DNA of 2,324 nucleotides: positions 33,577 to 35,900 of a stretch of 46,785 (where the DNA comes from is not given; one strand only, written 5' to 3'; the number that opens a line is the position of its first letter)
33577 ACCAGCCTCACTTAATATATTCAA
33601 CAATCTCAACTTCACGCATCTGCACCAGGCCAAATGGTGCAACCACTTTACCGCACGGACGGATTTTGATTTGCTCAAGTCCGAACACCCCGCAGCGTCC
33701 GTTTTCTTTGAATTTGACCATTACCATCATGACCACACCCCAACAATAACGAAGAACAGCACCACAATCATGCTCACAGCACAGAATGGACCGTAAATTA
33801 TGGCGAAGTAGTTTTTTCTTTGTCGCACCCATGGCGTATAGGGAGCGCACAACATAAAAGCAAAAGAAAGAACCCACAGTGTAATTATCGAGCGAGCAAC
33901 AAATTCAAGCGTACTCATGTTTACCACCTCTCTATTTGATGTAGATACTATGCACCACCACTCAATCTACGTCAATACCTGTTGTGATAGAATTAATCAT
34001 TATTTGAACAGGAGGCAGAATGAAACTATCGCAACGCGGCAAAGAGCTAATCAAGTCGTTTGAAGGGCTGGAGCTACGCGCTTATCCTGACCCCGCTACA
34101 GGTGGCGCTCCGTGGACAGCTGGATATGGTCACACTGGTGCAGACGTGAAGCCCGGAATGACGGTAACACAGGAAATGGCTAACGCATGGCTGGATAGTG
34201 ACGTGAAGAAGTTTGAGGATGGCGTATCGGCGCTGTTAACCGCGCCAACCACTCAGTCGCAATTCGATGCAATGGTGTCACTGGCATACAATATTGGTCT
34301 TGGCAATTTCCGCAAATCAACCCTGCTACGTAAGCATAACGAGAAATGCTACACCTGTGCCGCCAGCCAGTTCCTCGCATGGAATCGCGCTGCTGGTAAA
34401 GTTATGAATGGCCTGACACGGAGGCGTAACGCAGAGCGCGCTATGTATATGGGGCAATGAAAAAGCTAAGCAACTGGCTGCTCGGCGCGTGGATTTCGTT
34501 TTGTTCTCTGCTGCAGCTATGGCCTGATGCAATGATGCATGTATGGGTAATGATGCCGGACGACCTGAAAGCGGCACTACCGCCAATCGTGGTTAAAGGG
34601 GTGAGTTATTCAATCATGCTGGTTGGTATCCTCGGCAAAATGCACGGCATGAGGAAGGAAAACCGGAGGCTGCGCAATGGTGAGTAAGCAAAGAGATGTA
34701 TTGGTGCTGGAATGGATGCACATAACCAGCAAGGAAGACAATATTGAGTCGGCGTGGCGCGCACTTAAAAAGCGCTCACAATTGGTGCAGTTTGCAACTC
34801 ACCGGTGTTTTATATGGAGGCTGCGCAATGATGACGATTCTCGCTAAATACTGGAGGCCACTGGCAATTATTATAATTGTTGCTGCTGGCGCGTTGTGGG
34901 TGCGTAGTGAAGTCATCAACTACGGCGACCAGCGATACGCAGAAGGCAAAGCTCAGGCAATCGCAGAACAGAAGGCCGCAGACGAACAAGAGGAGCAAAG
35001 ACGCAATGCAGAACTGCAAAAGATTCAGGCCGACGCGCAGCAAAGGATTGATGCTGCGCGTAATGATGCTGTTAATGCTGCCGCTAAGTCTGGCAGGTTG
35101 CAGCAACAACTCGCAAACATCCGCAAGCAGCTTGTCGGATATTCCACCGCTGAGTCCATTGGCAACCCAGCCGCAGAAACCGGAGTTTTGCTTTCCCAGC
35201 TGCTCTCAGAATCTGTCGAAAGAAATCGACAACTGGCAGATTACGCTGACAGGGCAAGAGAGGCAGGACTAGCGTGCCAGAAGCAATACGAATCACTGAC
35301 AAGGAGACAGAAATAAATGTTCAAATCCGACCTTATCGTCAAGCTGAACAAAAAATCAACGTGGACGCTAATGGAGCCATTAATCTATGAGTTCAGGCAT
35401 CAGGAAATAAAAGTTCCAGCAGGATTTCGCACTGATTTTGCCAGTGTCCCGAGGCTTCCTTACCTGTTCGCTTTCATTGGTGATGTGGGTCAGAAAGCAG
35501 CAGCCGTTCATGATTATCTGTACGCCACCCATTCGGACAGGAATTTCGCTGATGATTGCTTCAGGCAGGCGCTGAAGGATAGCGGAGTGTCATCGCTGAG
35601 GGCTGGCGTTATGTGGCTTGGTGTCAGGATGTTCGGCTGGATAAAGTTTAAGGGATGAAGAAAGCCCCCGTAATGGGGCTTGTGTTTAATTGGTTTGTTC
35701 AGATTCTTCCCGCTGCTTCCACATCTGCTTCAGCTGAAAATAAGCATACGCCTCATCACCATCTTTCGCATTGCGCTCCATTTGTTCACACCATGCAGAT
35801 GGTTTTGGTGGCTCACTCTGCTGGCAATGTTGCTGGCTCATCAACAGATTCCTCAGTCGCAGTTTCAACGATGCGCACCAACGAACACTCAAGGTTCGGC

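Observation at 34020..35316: Lysis cassette with embedded Rz1, plus a second holin-like ORF at the window end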

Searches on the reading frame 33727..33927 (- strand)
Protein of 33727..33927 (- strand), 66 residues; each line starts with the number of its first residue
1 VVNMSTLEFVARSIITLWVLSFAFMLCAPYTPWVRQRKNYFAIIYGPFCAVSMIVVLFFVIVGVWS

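Call 4: search_protein_families(library=pfam, proteins=[window:33727-33927:-], max_evalue=0.1)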
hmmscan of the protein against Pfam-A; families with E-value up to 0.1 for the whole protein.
window:33727-33927:- (66 aa): 1 family
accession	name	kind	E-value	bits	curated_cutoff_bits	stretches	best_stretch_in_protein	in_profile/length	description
PF07672.19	MFS_Mycoplasma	-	0.026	14.4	24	1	7-64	169-228/297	Mycoplasma MFS transporter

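Call 10: search_protein_families(library=phrogs, proteins=[window:33727-33927:-], max_evalue=0.01)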
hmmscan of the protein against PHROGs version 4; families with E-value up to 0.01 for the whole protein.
window:33727-33927:- (66 aa): 0 families

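Call 100: search_dna_similar(query=window:33727-33927:-, collection=phages, mode=protein, max_rows=12, max_evalue=0.01)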
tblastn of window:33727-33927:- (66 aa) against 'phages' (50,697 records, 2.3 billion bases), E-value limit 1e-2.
Records with a match: 13; places in all: 13; records where one place covers at least 80% of the query: 13.
Best place of each record, by identity: 95-99% 3; 80-90% 5; 60-80% 5.
By first word of the organism name: Salmonella 7; Escherichia 4; Shigella 2.
By host as written in the record: Salmonella enterica subsp. enterica serovar Typhimurium 3; Salmonella sp. 2; Shigella flexneri 2; Escherichia coli 2; Escherichia coli O111 1; Salmonella enterica 1; Salmonella enterica subsp. enterica serovar Typhimurium BNCC 108207 1; Escherichia coli 192 1.
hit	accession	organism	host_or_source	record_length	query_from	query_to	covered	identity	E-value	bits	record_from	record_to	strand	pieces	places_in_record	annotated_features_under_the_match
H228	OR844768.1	Escherichia phage ECO111 5-P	Escherichia coli O111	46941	1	66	100%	98.5%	1e-35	130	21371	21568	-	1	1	record has no annotation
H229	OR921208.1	Salmonella phage PJN025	Salmonella sp.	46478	1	66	100%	97.0%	4e-35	129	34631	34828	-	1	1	hypothetical protein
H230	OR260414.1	Salmonella phage PSH-1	Salmonella sp.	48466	1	66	100%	97.0%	4e-35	129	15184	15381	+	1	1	record has no annotation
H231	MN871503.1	Salmonella virus SeLz-2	Salmonella enterica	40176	1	66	100%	80.3%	6e-26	103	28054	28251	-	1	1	record has no annotation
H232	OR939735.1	Salmonella phage ZBSTP8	Salmonella enterica subsp. enterica ...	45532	1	66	100%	80.3%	6e-26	103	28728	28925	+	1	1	hypothetical protein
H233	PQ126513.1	Salmonella phage ZK22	Salmonella enterica subsp. enterica ...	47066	1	66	100%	80.3%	6e-26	103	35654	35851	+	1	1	hypothetical protein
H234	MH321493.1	Salmonella phage Skate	Salmonella enterica subsp. enterica ...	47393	1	66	100%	80.3%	6e-26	103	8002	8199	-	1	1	hypothetical protein | ribosome_binding_site (x2)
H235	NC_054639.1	Salmonella phage Skate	Salmonella enterica subsp. enterica ...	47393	1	66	100%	80.3%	6e-26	103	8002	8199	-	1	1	hypothetical protein | ribosome_binding_site (x2)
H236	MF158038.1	Shigella phage Sf11 SMD-2017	Shigella flexneri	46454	1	66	100%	77.3%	3e-26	104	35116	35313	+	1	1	hypothetical protein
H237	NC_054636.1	Shigella phage Sf11 SMD-2017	Shigella flexneri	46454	1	66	100%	77.3%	3e-26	104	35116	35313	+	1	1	hypothetical protein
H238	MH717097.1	Escherichia phage C1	Escherichia coli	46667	1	66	100%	77.3%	8e-25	100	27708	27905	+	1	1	hypothetical protein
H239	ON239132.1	Escherichia phage S192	Escherichia coli 192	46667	1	66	100%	77.3%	8e-25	100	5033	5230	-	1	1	hypothetical protein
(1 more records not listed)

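Call 107: search_protein_families(library=pfam, proteins=[window:33727-33927:-], max_evalue=0.01)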
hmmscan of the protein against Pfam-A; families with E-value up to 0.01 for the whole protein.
window:33727-33927:- (66 aa): 0 families

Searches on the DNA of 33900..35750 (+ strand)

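Call 3: search_dna_similar(query=window:33900-35700:+, collection=phages, mode=near, max_rows=25)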
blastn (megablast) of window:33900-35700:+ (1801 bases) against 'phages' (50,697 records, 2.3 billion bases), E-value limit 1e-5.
Records with a match: 167; places in all: 169; records where one place covers at least 80% of the query: 2.
Best place of each record, by identity: 95-99% 1; 90-95% 52; 80-90% 111; 60-80% 3.
By first word of the organism name: Salmonella 127; Escherichia 19; Klebsiella 15; Shigella 4; Acinetobacter 1; Citrobacter 1.
By host as written in the record: - 70; Klebsiella pneumoniae 11; Escherichia coli 10; Salmonella enterica 9; Salmonella enterica subsp. enterica serovar Typhimurium 9; Salmonella sp. 8; Salmonella enterica subsp. enterica serovar Enteritidis 4; Salmonella enterica subsp. enterica serovar Typhimurium ST19 3; and 30 more.
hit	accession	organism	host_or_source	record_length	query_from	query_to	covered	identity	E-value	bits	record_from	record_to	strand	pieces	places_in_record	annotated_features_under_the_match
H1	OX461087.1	Escherichia phage EcoIv28_Lewi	wastewater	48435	37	1794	90%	94.0%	0e+0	2464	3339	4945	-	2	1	record has no annotation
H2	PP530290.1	Salmonella phage gmqsjt-1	Salmonella sp.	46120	37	1798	90%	90.3%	0e+0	2127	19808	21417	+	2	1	DUF2514 domain-containing protein | lysozyme | tail assembly chaperone | hypothetical protein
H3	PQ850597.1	Escherichia phage ChristineMuster_Bas80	Escherichia coli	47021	36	1794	67%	95.5%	0e+0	1937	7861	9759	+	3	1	Rz-like spanin | endolysin (x2) | tail assembly chaperone | holin | hypothetical protein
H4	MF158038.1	Shigella phage Sf11 SMD-2017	Shigella flexneri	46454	6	1794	69%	90.6%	0e+0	1649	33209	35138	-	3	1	putative endopeptidase | lysozyme | hypothetical protein (x2) | lysozyme-like domain-containing protein | putative holin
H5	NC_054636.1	Shigella phage Sf11 SMD-2017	Shigella flexneri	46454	6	1794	69%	90.6%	0e+0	1649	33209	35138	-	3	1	Rz-like spanin | endolysin (x2) | tail assembly chaperone | holin | hypothetical protein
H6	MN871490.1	Salmonella phage SEzh_1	Salmonella enterica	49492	36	1798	67%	93.1%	0e+0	1771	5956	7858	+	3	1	record has no annotation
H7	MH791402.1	Salmonella phage Segz_1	Salmonella enterica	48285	36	1798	68%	92.4%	0e+0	1738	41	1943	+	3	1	tail protein | lysozyme | hypothetical protein (x2) | putative lysozyme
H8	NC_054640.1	Salmonella phage Segz_1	Salmonella enterica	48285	36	1798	68%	92.4%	0e+0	1738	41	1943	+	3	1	Rz-like spanin | endolysin (x2) | tail assembly chaperone | holin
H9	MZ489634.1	Salmonella phage D10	Salmonella enterica subsp. enterica ...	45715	37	1389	68%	92.3%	0e+0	1733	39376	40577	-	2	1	hypothetical protein (x2) | putative lysozyme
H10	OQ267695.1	Salmonella phage Pu29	Salmonella enterica subsp. enterica ...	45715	37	1389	68%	92.3%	0e+0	1733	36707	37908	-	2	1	hypothetical protein (x2) | lysozyme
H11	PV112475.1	Salmonella phage LPST49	Salmonella sp. LST3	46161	35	1389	68%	92.1%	0e+0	1726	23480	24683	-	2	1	hypothetical protein (x2) | lysozyme RrrD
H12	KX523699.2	Salmonella phage IME207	Klebsiella pneumoniae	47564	29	1794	68%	91.8%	0e+0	1703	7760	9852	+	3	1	lysin | inner-membrane spanin protein | hypothetical protein (x3) | holin protein | outer-membrane spanin protein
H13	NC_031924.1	Salmonella phage IME207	Klebsiella pneumoniae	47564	29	1794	68%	91.8%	0e+0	1703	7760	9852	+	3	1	endolysin | Rz-like spanin (x2) | tail assembly chaperone | holin | hypothetical protein (x2)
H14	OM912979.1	Salmonella phage CF-SP1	Salmonella enterica subsp. enterica ...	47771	38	1377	67%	93.0%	0e+0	1759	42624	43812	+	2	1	hypothetical protein (x2) | endolysin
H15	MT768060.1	Escherichia phage vB_EcoS_swi2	-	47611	35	1801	67%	92.3%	0e+0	1716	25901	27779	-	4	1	inner-membrance spanin protein RZ | glycoside hydrolase | muraminidase | lysis accessory protein RZ1 | hypothetical protein (x2)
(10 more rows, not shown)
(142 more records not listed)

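Call 5: get_annotated_region(hit=H2, flank=2500)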
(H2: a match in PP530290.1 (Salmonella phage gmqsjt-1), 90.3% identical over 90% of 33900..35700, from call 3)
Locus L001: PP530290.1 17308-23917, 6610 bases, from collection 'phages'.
description: Salmonella phage gmqsjt-1, complete genome.
organism: Salmonella phage gmqsjt-1 (NCBI taxid 3135718)
taxonomy: Viruses; Duplodnaviria; Heunggongvirae; Uroviricota; Caudoviricetes
host: Salmonella sp.; source: pigeon; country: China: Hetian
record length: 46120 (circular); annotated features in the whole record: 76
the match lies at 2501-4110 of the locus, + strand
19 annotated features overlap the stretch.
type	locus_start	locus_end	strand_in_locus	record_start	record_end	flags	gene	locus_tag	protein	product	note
CDS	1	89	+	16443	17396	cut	-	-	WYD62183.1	hypothetical protein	Salmonella phage 64795_sal3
CDS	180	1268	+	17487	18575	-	-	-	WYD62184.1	hypothetical protein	Salmonella phage 64795_sal3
CDS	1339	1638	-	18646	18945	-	-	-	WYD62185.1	regulator protein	Citrobacter freundii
CDS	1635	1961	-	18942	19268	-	-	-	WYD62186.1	hypothetical protein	CPT_Skate_012; Salmonella phage Skate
CDS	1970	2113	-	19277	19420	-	-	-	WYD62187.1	hypothetical protein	Salmonella phage IME207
CDS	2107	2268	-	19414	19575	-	-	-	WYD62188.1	hypothetical protein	KGB41 gp25; Salmonella virus KFS-SE2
CDS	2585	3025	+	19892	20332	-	-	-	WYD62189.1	lysozyme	Vibrio phage pYD38-A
CDS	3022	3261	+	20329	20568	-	-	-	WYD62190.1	hypothetical protein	VIP0008; Salmonella phage Vi II-E1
CDS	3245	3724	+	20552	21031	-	-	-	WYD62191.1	DUF2514 domain-containing protein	Salmonella enterica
CDS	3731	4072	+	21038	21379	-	-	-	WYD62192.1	tail assembly chaperone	Salmonella phage IME207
CDS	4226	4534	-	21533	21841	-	-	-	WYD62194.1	hypothetical protein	KGB40 gp06; Salmonella phage Segz 1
CDS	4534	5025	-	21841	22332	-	-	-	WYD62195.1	hypothetical protein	LPST10_00053; Salmonella phage LPST10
CDS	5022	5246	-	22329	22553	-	-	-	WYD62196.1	hypothetical protein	KGB42_gp02; Salmonella phage Seszw 1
CDS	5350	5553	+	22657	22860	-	-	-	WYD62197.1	hypothetical protein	Salmonella phage IME207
CDS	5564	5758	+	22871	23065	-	-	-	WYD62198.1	hypothetical protein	LPST10_00050; Salmonella phage LPST10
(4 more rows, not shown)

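Call 6: get_annotated_region(hit=H3, flank=2500)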
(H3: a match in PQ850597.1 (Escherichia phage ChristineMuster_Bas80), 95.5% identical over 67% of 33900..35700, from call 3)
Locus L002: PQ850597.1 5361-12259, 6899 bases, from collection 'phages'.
description: Escherichia phage ChristineMuster_Bas80, complete genome.
organism: Escherichia phage ChristineMuster_Bas80 (NCBI taxid 3398407)
taxonomy: Viruses; Duplodnaviria; Heunggongvirae; Uroviricota; Caudoviricetes
host: Escherichia coli; source: sewage plant inflow; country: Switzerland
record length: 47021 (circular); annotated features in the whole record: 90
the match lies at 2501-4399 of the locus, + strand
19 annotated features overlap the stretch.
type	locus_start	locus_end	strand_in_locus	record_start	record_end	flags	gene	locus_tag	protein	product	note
CDS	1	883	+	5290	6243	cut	-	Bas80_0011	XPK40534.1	head morphogenesis protein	head and packaging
CDS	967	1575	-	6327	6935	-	-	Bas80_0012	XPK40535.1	hypothetical protein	-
CDS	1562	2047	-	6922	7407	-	-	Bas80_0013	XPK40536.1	HNH endonuclease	RNA and nucleotide metabolism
CDS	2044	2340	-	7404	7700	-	-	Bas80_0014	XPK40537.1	hypothetical protein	-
CDS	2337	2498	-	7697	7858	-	-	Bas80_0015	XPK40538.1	hypothetical protein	-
CDS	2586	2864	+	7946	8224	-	-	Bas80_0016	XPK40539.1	endolysin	lysis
CDS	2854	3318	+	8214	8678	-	-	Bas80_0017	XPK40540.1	endolysin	lysis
CDS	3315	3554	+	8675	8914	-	-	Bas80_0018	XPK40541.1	holin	lysis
CDS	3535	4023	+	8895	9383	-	-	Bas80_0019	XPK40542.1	Rz-like spanin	lysis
CDS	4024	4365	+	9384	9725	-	-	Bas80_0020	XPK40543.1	tail assembly chaperone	tail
CDS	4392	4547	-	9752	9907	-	-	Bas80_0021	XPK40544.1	hypothetical protein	-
CDS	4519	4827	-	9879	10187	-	-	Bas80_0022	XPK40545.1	hypothetical protein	-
CDS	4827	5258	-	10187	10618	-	-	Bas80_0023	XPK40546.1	hypothetical protein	-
CDS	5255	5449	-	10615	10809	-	-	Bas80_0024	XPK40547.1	hypothetical protein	-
CDS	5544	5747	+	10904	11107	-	-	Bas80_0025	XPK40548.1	hypothetical protein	-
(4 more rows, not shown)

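Call 7: get_annotated_region(hit=H12, flank=2500)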
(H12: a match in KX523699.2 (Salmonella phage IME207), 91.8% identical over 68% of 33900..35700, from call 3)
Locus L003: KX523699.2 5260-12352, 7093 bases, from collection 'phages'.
description: Salmonella phage IME207, complete genome.
organism: Salmonella phage IME207 (NCBI taxid 1873985)
taxonomy: Viruses; Duplodnaviria; Heunggongvirae; Uroviricota; Caudoviricetes; Shuimuvirus; Shuimuvirus IME207
host: Klebsiella pneumoniae; source: sewage; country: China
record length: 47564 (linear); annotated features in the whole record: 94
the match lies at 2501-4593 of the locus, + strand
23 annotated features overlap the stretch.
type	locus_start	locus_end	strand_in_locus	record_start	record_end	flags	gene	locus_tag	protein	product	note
CDS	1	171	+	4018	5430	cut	-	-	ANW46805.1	hypothetical protein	-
CDS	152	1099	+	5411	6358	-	-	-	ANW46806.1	head decoration protein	-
CDS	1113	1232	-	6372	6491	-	-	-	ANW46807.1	hypothetical protein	-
CDS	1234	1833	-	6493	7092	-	-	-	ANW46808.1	hypothetical protein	-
CDS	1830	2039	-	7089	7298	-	-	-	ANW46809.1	hypothetical protein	-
CDS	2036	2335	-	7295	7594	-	-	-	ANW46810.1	hypothetical protein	-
CDS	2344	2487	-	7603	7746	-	-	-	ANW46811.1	hypothetical protein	-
CDS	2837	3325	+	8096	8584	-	-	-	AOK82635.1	lysin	-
CDS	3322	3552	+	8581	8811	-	-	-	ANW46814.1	holin protein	-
CDS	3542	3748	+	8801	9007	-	-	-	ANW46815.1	hypothetical protein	-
CDS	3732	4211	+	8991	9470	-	-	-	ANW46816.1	inner-membrane spanin protein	-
CDS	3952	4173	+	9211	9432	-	-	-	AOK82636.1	outer-membrane spanin protein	-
CDS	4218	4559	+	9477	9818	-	-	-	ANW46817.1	hypothetical protein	-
CDS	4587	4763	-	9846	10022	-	-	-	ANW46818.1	hypothetical protein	-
CDS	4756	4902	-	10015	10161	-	-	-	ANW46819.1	hypothetical protein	-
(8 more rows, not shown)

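Call 84: search_rna_families(source=window, start=33900, end=35750, threshold=evalue, max_evalue=1)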
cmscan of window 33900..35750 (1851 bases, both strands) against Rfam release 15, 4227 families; matches with E-value up to 1: 1.
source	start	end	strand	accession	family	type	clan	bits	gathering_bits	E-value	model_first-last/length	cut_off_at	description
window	35594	35691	+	RF01772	rnk_pseudo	Cis-reg; leader;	-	22.1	55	0.72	1-108/108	no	Pseudomonas rnk leader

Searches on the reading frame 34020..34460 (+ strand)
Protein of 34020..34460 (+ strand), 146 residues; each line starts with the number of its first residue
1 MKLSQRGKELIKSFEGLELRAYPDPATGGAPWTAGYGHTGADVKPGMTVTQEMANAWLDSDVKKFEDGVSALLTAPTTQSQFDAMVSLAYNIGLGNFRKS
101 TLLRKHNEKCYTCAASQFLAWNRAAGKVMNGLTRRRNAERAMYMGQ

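Call 4: search_protein_families(library=pfam, proteins=[window:34020-34460:+], max_evalue=0.1)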
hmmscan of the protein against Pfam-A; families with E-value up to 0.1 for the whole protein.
window:34020-34460:+ (146 aa): 1 family
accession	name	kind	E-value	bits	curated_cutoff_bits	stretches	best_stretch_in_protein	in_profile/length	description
PF00959.24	Phage_lysozyme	-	3.9e-46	156.9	22.3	1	12-139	1-125/125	Phage lysozyme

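Call 10: search_protein_families(library=phrogs, proteins=[window:34020-34460:+], max_evalue=0.01)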
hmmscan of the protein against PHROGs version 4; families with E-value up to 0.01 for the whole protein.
window:34020-34460:+ (146 aa): 7 families
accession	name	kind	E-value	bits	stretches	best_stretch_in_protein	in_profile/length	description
phrog_7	-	lysis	2.4e-56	192.4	1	1-145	552-697/873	endolysin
phrog_10457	-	lysis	6.9e-32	110.5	1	47-144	1-94/95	endolysin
phrog_33083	-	lysis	2.9e-30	106.3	1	1-143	1-140/456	endolysin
phrog_7910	-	lysis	8.6e-18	65.7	1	56-142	4-90/96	endolysin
phrog_28234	-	lysis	4.8e-16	59.8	1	10-145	70-221/372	endolysin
phrog_3617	-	unknown function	4.7e-12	46.8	1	2-143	245-403/405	-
phrog_16615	-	other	0.00034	20.5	1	80-143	286-348/529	peptidase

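Call 16: search_protein_families(library=ncbifam, proteins=[window:34020-34460:+], max_evalue=10)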
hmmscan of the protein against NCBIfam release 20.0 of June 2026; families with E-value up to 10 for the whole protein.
window:34020-34460:+ (146 aa): 3 families
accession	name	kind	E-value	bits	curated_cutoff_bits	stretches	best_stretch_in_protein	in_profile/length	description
NF058676.1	BaGTA_endo_BgtA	equivalog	2.2e-35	122.1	315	1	2-143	3-145/220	gene transfer agent endolysin BgtA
NF051871.1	LysLocSpmX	equivalog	3.9e-23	82.3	700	1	4-144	8-148/430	lysozyme-family localization factor SpmX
NF004699.0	PRK06035.1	equivalog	0.21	10.7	500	1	44-98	187-233/294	3-hydroxyacyl-CoA dehydrogenase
